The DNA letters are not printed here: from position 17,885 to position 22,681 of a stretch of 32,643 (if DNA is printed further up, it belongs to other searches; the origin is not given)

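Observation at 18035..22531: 1498-aa tandem HdrA with a complete GltD/NfnB-like NAD(P)H module inserted into the first HdrA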

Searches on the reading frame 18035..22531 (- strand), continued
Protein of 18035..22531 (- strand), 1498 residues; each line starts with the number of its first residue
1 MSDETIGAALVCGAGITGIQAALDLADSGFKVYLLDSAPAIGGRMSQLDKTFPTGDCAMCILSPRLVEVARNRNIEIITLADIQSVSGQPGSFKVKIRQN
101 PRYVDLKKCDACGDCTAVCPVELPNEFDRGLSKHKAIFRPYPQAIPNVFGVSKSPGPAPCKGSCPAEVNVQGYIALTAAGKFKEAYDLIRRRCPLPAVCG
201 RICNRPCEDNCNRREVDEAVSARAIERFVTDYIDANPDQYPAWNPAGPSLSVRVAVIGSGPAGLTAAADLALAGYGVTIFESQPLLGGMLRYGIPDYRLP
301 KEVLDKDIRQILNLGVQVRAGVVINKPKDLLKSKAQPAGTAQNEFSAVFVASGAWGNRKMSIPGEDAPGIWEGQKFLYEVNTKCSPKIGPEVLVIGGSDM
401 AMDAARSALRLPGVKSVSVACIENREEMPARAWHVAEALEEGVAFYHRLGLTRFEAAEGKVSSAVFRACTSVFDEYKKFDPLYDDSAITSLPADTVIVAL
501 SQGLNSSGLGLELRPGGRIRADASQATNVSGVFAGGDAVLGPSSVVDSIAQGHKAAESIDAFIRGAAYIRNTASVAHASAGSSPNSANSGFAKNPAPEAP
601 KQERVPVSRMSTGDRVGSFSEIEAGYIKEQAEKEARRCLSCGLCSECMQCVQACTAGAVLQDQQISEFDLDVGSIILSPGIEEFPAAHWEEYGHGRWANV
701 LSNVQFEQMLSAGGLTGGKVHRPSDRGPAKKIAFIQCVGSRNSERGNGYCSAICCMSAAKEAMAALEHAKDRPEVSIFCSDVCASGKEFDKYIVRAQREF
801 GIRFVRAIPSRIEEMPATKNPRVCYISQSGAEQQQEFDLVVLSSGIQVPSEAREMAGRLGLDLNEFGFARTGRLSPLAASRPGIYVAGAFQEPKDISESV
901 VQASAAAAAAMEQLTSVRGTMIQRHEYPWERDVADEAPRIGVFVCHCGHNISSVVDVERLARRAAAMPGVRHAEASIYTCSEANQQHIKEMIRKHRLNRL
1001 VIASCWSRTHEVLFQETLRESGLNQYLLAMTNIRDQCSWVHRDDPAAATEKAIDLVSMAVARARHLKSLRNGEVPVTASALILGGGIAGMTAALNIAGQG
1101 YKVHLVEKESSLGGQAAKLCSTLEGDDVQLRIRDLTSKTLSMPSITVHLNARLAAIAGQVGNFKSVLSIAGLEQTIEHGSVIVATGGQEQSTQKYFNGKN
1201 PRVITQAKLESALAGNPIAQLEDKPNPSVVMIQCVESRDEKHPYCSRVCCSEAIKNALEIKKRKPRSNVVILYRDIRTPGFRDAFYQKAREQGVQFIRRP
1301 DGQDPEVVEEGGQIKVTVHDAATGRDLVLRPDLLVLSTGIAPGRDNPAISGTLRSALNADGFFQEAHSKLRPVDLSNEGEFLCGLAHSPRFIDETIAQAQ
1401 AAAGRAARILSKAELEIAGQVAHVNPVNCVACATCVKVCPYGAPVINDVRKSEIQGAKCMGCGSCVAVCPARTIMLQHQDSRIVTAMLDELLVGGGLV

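Call 18: search_solved_structures(query=window:18035-22531:-, max_evalue=1e-100, show_alignments=3)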
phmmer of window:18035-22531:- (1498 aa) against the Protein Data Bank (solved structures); distinct sequences matched with E-value up to 1e-100: 5.
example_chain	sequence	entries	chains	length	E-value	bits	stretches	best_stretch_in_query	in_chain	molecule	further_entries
8rvu_a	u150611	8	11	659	9e-163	546.9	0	9-151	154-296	H(2):CoB-CoM heterodisulfide,ferredoxin reductase subunit A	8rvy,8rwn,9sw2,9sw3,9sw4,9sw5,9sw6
8rvv_A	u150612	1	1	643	6.7e-162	544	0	9-151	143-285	H(2):CoB-CoM heterodisulfide,ferredoxin reductase subunit A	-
5odc_A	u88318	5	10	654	1.8e-155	522.7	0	9-153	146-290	Heterodisulfide reductase, subunit A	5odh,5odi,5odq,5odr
9sfi_A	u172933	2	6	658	2.8e-146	492.2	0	8-153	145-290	CoB--CoM heterodisulfide reductase iron-sulfur subunit A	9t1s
7bkb_A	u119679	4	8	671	9.2e-125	420.9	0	9-151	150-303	CoB--CoM heterodisulfide reductase iron-sulfur subunit A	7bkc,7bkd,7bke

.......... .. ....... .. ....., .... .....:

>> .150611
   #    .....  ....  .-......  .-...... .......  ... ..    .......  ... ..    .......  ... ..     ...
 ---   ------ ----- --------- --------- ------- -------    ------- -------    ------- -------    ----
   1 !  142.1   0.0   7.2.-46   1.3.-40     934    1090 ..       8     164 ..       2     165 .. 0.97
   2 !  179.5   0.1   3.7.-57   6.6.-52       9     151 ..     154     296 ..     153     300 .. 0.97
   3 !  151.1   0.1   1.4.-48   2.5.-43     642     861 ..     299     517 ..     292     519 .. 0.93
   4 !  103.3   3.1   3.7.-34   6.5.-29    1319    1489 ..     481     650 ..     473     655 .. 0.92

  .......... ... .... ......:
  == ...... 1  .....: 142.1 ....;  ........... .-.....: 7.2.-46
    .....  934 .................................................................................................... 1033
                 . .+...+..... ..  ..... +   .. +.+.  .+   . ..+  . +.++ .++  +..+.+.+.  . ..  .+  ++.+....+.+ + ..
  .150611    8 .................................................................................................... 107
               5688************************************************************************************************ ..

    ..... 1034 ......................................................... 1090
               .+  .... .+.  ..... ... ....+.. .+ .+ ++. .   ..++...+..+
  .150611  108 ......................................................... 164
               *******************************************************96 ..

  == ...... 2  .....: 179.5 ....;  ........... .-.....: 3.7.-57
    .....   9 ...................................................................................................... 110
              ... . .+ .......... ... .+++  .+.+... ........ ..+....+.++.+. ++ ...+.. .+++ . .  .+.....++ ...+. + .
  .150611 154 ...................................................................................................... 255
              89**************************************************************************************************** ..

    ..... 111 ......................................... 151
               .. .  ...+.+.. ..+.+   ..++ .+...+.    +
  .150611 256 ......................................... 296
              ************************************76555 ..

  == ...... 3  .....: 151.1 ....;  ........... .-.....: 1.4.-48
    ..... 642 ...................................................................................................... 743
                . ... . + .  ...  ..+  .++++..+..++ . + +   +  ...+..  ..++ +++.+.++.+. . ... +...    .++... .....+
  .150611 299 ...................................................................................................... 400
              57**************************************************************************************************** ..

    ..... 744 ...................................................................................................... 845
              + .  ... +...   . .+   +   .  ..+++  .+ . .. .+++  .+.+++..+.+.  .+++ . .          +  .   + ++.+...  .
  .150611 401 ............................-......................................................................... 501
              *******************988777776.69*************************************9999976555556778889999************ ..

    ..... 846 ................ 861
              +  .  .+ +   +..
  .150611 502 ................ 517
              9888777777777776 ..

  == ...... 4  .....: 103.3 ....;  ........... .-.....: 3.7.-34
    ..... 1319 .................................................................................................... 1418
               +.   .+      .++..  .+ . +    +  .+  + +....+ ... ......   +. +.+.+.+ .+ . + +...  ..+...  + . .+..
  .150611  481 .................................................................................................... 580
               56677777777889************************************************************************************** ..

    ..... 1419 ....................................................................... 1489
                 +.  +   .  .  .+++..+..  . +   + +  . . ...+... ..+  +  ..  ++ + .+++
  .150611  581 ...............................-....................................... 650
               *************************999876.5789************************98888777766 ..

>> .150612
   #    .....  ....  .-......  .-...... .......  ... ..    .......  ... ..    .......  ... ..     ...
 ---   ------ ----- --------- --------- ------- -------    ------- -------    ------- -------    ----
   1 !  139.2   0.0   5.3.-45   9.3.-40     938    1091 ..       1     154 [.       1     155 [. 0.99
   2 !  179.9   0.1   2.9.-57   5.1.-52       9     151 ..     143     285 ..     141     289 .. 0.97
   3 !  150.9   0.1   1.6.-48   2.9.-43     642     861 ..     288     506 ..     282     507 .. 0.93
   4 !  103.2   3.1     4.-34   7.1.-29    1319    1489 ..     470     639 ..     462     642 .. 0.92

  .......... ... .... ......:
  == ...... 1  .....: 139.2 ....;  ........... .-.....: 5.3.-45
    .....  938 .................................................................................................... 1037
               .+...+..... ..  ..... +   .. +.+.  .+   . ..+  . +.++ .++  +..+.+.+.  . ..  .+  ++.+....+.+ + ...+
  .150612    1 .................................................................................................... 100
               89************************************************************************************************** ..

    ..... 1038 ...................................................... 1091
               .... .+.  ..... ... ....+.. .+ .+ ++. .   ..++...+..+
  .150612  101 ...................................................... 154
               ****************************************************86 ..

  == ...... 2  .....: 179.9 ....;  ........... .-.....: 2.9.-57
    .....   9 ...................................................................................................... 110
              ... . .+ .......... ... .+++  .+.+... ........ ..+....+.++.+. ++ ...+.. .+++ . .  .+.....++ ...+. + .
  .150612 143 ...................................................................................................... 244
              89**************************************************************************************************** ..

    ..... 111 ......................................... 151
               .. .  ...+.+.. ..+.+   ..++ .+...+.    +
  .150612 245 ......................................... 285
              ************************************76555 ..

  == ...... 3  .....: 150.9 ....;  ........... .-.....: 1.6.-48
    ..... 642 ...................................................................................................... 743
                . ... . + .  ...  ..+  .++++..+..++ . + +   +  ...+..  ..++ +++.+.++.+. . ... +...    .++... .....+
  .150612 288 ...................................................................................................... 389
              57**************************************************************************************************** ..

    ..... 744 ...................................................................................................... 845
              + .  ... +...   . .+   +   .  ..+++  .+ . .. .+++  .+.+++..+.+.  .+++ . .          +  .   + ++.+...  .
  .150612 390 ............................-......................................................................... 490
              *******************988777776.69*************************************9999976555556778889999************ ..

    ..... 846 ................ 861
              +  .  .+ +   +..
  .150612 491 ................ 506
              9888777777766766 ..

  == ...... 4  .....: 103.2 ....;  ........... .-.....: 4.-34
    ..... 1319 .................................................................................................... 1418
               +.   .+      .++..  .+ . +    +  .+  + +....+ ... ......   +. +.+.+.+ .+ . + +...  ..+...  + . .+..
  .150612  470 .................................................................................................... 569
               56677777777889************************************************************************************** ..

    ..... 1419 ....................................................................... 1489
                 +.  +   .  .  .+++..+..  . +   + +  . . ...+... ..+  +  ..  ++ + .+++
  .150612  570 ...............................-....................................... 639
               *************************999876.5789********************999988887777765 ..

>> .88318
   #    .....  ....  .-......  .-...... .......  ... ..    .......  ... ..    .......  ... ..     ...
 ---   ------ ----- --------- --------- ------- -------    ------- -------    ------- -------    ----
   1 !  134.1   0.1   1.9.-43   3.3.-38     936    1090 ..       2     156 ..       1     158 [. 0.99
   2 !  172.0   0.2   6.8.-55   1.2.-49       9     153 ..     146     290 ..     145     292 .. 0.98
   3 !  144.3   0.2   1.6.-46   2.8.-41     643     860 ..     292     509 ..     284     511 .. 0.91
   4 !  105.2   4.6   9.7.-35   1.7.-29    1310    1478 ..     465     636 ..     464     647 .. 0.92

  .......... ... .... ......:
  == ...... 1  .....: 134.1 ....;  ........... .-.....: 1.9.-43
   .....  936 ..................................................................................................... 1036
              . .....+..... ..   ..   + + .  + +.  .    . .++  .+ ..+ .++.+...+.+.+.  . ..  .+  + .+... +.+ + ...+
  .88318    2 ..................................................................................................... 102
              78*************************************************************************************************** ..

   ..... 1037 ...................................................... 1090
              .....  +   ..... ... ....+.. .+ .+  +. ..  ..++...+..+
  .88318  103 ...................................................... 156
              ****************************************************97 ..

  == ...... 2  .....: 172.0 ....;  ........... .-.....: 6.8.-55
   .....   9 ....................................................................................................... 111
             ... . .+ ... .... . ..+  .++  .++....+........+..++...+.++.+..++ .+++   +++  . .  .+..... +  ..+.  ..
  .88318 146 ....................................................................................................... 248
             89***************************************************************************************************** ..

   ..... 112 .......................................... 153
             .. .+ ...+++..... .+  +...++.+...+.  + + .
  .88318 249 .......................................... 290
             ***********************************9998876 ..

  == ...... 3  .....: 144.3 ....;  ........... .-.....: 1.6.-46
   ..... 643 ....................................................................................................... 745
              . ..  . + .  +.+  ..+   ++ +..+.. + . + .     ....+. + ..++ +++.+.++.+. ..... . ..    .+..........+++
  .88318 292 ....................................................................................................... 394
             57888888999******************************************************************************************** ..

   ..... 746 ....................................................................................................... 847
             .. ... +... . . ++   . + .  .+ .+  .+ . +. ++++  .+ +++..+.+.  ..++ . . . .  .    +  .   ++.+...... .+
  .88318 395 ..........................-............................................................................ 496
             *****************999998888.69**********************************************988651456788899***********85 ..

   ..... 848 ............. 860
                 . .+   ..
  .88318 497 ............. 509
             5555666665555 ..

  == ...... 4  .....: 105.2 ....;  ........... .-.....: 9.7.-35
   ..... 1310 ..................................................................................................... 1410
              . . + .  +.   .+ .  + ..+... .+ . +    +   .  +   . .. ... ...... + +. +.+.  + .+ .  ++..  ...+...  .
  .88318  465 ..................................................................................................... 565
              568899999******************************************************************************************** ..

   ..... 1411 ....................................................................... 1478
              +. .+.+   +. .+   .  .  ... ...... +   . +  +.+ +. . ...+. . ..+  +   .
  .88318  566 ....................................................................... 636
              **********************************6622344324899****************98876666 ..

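Call 19: find_encoding_contigs(protein=P0001, flank=10000, max_places=3)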
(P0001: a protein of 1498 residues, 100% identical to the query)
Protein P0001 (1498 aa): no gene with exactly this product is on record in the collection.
